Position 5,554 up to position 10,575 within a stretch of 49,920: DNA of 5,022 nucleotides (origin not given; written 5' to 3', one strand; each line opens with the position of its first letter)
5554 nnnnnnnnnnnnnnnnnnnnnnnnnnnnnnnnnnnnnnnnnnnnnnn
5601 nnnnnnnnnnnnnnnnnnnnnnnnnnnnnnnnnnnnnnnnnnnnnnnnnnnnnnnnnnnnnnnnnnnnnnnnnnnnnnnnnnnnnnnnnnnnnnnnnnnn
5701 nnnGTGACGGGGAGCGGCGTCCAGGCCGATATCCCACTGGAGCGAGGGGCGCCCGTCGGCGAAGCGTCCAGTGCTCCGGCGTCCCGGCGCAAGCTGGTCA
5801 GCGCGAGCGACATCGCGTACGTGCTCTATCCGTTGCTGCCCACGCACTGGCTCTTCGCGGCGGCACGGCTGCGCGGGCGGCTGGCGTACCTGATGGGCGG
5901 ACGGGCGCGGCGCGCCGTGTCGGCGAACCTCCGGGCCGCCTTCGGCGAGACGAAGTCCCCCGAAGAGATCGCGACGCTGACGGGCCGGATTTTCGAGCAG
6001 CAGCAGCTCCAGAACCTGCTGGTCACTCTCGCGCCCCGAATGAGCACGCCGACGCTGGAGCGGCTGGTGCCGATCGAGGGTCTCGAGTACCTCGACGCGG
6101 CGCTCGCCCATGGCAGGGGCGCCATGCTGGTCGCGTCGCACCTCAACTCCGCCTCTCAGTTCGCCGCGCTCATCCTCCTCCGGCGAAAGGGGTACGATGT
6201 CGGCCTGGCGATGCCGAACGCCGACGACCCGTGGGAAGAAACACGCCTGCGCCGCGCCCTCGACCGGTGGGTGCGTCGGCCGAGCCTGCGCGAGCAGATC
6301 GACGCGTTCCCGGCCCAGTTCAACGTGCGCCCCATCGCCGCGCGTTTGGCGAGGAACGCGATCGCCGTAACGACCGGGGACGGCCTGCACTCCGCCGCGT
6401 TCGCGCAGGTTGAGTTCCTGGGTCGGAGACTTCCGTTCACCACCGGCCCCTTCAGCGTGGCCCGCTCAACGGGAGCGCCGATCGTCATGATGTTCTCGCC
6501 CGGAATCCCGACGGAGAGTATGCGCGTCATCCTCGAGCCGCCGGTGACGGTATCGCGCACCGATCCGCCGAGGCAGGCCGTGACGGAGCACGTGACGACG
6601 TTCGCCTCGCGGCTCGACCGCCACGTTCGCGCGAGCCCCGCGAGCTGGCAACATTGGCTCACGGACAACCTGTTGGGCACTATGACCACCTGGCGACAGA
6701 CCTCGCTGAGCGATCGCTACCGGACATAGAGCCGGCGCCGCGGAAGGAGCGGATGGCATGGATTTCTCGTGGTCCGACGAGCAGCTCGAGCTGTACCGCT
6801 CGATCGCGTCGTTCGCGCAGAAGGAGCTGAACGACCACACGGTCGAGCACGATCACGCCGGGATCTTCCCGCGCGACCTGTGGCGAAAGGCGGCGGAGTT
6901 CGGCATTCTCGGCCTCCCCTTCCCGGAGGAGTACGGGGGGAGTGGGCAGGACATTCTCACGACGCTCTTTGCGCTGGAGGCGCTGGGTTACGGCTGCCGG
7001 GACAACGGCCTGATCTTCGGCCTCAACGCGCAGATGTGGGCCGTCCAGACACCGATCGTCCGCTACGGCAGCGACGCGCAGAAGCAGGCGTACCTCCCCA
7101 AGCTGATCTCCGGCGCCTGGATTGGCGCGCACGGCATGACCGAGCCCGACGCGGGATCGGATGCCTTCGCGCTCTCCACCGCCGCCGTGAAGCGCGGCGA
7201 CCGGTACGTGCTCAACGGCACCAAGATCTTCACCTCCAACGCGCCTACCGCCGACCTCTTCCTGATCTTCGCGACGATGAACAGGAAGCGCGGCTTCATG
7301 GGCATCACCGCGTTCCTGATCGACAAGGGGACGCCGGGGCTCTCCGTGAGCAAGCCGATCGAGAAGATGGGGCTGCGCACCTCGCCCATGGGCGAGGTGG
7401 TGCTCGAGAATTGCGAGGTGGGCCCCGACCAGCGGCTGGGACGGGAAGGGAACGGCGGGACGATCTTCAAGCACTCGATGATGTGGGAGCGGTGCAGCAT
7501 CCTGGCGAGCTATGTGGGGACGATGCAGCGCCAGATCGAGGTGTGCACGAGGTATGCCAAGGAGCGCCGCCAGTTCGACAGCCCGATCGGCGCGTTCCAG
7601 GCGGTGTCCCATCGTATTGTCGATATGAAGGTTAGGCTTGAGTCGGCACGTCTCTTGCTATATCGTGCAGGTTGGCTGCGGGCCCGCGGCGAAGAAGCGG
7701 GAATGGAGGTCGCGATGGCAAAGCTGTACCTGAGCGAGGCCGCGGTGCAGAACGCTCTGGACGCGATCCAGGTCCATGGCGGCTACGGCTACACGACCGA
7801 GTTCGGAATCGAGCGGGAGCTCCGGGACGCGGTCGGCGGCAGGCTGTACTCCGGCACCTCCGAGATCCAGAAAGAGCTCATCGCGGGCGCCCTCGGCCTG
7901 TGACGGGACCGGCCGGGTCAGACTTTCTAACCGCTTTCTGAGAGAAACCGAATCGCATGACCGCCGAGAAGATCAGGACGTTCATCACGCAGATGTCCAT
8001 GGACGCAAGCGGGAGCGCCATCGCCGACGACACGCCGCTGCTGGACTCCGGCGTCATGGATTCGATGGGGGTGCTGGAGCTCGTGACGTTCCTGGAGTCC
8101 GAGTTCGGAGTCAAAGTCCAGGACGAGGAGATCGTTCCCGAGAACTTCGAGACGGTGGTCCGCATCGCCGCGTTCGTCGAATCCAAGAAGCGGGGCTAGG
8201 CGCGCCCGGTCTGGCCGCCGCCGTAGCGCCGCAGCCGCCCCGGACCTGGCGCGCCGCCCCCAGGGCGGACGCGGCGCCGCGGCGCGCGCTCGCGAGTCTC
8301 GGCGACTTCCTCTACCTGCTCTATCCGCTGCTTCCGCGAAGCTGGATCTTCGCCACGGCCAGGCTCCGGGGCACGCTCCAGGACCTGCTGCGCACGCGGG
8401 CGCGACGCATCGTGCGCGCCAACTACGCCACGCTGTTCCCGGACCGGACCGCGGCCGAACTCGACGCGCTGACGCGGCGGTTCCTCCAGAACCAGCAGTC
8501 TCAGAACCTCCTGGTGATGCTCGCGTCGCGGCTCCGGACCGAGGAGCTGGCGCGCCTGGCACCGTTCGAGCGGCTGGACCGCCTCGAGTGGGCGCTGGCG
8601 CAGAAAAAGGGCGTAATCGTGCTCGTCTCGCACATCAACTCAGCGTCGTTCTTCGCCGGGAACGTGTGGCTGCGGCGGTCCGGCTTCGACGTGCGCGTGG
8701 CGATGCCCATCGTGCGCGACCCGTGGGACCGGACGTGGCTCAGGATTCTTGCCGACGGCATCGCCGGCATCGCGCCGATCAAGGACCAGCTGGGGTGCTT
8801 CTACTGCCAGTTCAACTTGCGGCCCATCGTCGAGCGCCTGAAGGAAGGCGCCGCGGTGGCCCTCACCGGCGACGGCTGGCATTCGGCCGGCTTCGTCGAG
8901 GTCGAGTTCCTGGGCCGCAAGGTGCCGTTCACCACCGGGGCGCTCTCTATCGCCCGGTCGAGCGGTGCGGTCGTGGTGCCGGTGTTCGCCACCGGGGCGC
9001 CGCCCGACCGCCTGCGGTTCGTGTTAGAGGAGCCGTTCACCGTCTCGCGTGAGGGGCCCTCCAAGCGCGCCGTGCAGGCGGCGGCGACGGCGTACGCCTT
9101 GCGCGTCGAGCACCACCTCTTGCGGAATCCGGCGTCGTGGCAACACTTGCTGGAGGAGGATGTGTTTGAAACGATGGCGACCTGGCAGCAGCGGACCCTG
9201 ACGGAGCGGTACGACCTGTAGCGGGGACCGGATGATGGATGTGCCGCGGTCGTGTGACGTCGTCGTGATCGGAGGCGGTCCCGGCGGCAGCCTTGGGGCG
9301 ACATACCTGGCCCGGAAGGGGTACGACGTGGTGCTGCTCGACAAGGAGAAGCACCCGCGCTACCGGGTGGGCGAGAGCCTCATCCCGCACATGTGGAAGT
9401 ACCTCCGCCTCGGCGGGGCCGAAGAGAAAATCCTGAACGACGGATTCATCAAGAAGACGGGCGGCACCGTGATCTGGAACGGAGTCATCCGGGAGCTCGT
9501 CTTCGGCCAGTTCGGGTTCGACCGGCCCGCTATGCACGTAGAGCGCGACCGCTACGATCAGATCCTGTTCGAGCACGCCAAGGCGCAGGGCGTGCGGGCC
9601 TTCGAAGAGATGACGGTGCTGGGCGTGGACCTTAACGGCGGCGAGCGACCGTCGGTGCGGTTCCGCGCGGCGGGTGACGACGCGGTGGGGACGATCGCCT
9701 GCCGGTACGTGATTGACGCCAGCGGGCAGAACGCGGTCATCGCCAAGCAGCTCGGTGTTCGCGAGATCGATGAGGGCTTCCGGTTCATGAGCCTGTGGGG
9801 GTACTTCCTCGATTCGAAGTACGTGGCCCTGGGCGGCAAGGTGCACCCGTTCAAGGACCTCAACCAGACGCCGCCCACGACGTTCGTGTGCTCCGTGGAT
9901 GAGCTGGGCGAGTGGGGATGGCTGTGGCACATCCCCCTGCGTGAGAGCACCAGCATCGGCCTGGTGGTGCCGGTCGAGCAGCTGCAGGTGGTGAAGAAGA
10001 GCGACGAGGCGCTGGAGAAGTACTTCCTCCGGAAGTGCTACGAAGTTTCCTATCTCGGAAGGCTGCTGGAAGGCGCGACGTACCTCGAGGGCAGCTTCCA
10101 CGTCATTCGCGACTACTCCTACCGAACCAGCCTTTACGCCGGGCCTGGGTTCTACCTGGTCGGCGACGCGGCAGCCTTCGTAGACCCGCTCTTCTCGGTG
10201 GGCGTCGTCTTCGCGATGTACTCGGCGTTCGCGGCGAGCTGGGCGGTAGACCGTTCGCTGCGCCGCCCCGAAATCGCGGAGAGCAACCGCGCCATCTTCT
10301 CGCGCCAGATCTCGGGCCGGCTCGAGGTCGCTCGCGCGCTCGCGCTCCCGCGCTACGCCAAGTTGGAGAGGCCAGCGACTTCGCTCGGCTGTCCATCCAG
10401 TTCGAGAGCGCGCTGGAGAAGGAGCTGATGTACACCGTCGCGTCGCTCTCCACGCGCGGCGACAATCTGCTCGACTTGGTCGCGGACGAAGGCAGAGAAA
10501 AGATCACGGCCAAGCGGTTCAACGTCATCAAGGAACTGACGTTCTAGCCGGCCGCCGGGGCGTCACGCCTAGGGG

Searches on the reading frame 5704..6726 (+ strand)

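Call 22: search_protein_families(library=pfam, proteins=[window:5704-6726:+], max_evalue=0.001)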
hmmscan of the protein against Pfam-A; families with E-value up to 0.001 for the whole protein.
window:5704-6726:+ (341 aa): 1 family
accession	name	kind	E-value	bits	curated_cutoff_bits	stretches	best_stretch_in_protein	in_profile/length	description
PF03279.18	Lip_A_acyltrans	-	4e-13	49.7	22.3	1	37-320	21-290/295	Bacterial lipid A biosynthesis acyltransferase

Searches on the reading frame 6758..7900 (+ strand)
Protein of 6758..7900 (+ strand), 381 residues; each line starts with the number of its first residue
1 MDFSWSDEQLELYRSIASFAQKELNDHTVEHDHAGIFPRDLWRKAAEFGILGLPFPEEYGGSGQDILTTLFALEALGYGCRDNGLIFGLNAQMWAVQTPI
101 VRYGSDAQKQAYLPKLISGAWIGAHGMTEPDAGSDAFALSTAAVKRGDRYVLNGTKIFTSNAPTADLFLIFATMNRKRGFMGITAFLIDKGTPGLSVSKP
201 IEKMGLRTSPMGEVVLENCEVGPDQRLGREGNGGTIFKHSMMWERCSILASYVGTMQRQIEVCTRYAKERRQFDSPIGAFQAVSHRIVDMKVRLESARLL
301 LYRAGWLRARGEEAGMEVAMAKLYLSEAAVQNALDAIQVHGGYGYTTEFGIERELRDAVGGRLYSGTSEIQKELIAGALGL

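Call 22: search_protein_families(library=pfam, proteins=[window:6758-7900:+], max_evalue=0.001)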
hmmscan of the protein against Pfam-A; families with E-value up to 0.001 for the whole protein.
window:6758-7900:+ (381 aa): 5 families
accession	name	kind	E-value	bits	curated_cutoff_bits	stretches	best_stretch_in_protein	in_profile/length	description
PF00441.29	Acyl-CoA_dh_1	-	2.9e-42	144.8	22.4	1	232-378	2-148/150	Acyl-CoA dehydrogenase, C-terminal domain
PF02771.21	Acyl-CoA_dh_N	-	3.3e-31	108.4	22.9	1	6-119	1-112/113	Acyl-CoA dehydrogenase, N-terminal domain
PF02770.24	Acyl-CoA_dh_M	-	2.5e-25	88.9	33.3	1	125-219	2-97/97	Acyl-CoA dehydrogenase, middle domain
PF08028.16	Acyl-CoA_dh_2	-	7.1e-13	49.4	22.7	1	250-368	5-133/134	Acyl-CoA dehydrogenase, C-terminal domain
PF22924.1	ACOX_C_alpha1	-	8.6e-06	26.1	27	0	240-276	3-39/169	Acyl-CoA oxidase, C-alpha1 domain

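Call 24: search_protein_families(library=ncbifam, proteins=[window:6758-7900:+], max_evalue=0.001)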
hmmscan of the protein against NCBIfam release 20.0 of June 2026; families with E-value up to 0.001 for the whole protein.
window:6758-7900:+ (381 aa): 22 families
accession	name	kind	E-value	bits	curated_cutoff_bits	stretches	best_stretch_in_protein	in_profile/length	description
NF053553.1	prodigi_MBC_PigA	equivalog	6.4e-142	473.2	500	1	1-381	1-381/381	prodigiosin MBC biosynthesis dehydrogenase PigA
NF045652.1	ProlPCPDhRedW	equivalog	1.8e-130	435.1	650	1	9-381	4-375/376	L-prolyl-[peptidyl-carrier protein] dehydrogenase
NF042972.1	AcrlCoAredClosAcrC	equivalog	2.8e-97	325.8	640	1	1-377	1-374/378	acryloyl-CoA reductase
NF045552.1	GlutCoADH_Des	equivalog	1.6e-77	261.3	470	1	1-376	1-376/387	glutaryl-CoA dehydrogenase Acd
NF058590.1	AcCoDHFadEBacil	equivalog_domain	2.1e-71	241.2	600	1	5-379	21-410/586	acyl-CoA dehydrogenase FadE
NF042439.1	SulpropCoADesulf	equivalog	9e-65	218.9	600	1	17-378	5-369/379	3-sulfinopropanoyl-CoA desulfinase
NF008997.0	PRK12341.1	equivalog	5.3e-63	213.3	537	1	1-371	1-368/382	acyl-CoA dehydrogenase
NF043006.1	CyhCrbnylCoADH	equivalog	8.7e-62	209.3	650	1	12-376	11-372/380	cyclohexane-1-carbonyl-CoA dehydrogenase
NF002885.1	PRK03354.1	equivalog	8.9e-52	176.4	540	1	1-371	1-365/378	crotonobetainyl-CoA dehydrogenase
TIGR03207.1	cyc_hxne_CoA_dh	equivalog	1.9e-49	168.3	575.35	1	7-376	3-368/372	cyclohexanecarboxyl-CoA dehydrogenase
TIGR03203.1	pimD_small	equivalog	5.1e-40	137.7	652.7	1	2-352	1-349/378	pimeloyl-CoA dehydrogenase small subunit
NF052270.1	Staph_DH_FadE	equivalog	8e-37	126.9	600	1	101-377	118-391/400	acyl-CoA dehydrogenase FadE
NF049984.1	Rv1679_FadE16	equivalog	1.5e-24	86.9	600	1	26-374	14-360/371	Rv1679 family acyl-CoA dehydrogenase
NF007000.1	PRK09463.1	subfamily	3.7e-23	81.8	600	1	23-344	61-397/726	acyl-CoA dehydrogenase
NF050027.1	acylCoADhIpdE2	equivalog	4.8e-21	75.6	450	1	250-361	186-292/311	acyl-CoA dehydrogenase IpdE2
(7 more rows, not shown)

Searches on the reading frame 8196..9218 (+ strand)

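Call 22: search_protein_families(library=pfam, proteins=[window:8196-9218:+], max_evalue=0.001)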
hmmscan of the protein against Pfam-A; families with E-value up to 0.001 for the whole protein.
window:8196-9218:+ (341 aa): 1 family
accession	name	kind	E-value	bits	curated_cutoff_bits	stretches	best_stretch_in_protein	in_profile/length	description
PF03279.18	Lip_A_acyltrans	-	1.3e-17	64.4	22.3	1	27-319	10-290/295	Bacterial lipid A biosynthesis acyltransferase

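Call 24: search_protein_families(library=ncbifam, proteins=[window:8196-9218:+], max_evalue=0.001)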
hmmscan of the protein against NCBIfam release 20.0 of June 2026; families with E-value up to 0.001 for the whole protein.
window:8196-9218:+ (341 aa): 13 families
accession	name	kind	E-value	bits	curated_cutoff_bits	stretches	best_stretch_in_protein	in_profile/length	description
NF006270.0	PRK08419.1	equivalog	4.1e-13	49.3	248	2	233-315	199-281/298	lipid A biosynthesis lauroyl acyltransferase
NF005919.0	PRK07920.1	equivalog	3.5e-12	46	209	1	209-321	184-291/311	phosphatidylinositol mannoside acyltransferase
TIGR02207.1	lipid_A_htrB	subfamily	1.6e-09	37.6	297.8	1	29-148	11-130/303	LpxL/LpxP family Kdo(2)-lipid IV(A) lauroyl/palmitoleoyl acyltransferase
NF006438.0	PRK08734.1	equivalog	1.4e-06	27.5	363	1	64-316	38-279/305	lauroyl acyltransferase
NF005340.0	PRK06860.1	subfamily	1.5e-06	27.7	398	1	38-158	27-146/309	lipid A biosynthesis lauroyl acyltransferase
NF004191.0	PRK05646.1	equivalog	3.8e-06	26.3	491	1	33-148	18-133/310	lipid A biosynthesis lauroyl acyltransferase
NF006432.0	PRK08706.1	equivalog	5.1e-06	26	384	1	39-149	8-117/289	lipid A biosynthesis lauroyl acyltransferase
NF005120.0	PRK06553.1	equivalog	2.6e-05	23.7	273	0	212-316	197-300/308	lipid A biosynthesis lauroyl acyltransferase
NF005952.0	PRK08025.1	equivalog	6.9e-05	22.1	517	0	28-150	14-136/306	kdo(2)-lipid IV(A) palmitoleoyltransferase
NF006507.0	PRK08943.1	subfamily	0.00013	21.1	337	1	39-147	33-141/322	lipid A biosynthesis (KDO)2-(lauroyl)-lipid IVA acyltransferase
TIGR02208.1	lipid_A_msbB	equivalog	0.00023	20.5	336.05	0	55-147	39-131/305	lauroyl-Kdo(2)-lipid IV(A) myristoyltransferase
NF005399.0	PRK06946.1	subfamily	0.00028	20.2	343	0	37-97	11-71/294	lipid A biosynthesis lauroyl acyltransferase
NF006487.0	PRK08905.1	equivalog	0.00032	19.9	281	0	39-155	6-119/290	lysophospholipid acyltransferase family protein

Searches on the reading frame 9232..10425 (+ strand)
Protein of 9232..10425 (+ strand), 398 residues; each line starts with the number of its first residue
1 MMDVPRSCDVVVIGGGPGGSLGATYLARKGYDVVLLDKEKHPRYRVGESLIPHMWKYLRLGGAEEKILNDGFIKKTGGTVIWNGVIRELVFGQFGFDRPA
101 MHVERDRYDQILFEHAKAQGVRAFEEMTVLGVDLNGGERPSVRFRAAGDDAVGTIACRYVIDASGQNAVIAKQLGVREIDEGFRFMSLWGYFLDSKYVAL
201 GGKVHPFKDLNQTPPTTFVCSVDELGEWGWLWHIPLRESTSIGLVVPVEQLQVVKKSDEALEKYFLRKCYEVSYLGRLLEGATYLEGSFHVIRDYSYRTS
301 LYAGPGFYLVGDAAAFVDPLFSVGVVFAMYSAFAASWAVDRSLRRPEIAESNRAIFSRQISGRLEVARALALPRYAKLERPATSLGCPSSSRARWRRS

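Call 22: search_protein_families(library=pfam, proteins=[window:9232-10425:+], max_evalue=0.001)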
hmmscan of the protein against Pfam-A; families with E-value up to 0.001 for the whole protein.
window:9232-10425:+ (398 aa): 8 families
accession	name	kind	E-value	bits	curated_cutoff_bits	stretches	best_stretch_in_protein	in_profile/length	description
PF04820.20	Trp_halogenase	-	5.4e-24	85.3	21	2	99-380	151-391/458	Tryptophan halogenase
PF01494.25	FAD_binding_3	-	1.4e-20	74.2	22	1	8-340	2-319/349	FAD binding domain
PF01266.30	DAO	-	3.8e-10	40.3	27.9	1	9-42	1-34/353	FAD dependent oxidoreductase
PF12831.13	FAD_oxidored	-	1.8e-09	37.8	27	1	9-171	1-151/416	FAD dependent oxidoreductase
PF13450.12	NAD_binding_8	-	2.7e-06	28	21.9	1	12-42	1-31/68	NAD(P)-binding Rossmann-like domain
PF07992.20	Pyr_redox_2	-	8.1e-06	25.9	26.1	1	9-43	2-37/291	Pyridine nucleotide-disulphide oxidoreductase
PF03486.20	HI0933_like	-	8.1e-05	22.6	50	1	9-42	2-35/244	HI0933-like protein Rossmann domain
PF00890.30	FAD_binding_2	-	0.00029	20.6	20.4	1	9-40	1-32/414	FAD binding domain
